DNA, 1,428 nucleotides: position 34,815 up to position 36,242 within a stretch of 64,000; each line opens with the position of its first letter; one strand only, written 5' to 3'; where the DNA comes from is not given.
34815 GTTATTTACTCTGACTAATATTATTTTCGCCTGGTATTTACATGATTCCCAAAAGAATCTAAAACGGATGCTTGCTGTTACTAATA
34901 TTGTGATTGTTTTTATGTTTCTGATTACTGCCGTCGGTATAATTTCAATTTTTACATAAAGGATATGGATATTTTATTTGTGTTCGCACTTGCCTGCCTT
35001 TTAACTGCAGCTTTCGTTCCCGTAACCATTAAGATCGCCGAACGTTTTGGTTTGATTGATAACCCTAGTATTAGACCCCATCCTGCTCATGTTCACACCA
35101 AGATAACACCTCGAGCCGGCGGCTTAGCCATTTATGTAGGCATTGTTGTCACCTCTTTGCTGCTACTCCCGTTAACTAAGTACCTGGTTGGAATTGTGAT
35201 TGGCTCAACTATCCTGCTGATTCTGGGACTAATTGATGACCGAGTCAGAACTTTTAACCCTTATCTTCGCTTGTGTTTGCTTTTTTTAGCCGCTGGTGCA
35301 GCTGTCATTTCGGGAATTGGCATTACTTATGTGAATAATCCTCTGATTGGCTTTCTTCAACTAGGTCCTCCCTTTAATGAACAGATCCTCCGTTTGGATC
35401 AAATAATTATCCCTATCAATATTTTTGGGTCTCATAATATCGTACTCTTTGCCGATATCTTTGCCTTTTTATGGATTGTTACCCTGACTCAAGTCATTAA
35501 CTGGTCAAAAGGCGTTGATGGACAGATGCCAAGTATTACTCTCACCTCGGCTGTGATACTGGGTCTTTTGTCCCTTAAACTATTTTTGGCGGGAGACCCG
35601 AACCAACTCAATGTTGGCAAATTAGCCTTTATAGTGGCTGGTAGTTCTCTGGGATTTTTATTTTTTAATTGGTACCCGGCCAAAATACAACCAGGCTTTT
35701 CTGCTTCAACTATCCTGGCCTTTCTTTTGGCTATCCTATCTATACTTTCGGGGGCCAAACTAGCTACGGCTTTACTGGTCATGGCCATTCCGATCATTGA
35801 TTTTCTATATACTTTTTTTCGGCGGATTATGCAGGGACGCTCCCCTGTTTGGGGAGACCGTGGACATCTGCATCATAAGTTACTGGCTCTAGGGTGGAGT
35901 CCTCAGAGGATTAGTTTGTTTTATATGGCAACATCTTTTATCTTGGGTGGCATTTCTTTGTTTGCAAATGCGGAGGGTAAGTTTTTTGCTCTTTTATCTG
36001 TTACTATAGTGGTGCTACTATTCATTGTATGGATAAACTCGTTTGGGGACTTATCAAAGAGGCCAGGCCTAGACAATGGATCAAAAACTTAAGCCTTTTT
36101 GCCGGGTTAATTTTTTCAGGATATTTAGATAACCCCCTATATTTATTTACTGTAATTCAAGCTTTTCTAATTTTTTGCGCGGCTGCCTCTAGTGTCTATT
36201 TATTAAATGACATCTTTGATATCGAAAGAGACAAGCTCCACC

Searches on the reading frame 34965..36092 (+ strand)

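Call 89: search_protein_families(library=pfam, proteins=[window:34965-36092:+], max_evalue=0.0001)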
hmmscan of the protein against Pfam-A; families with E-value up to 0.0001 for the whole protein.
window:34965-36092:+ (375 aa): 1 family
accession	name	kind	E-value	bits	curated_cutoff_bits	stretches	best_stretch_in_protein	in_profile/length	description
PF00953.26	Glycos_transf_4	-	3.4e-19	69.8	27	1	75-262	2-159/160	Glycosyl transferase family 4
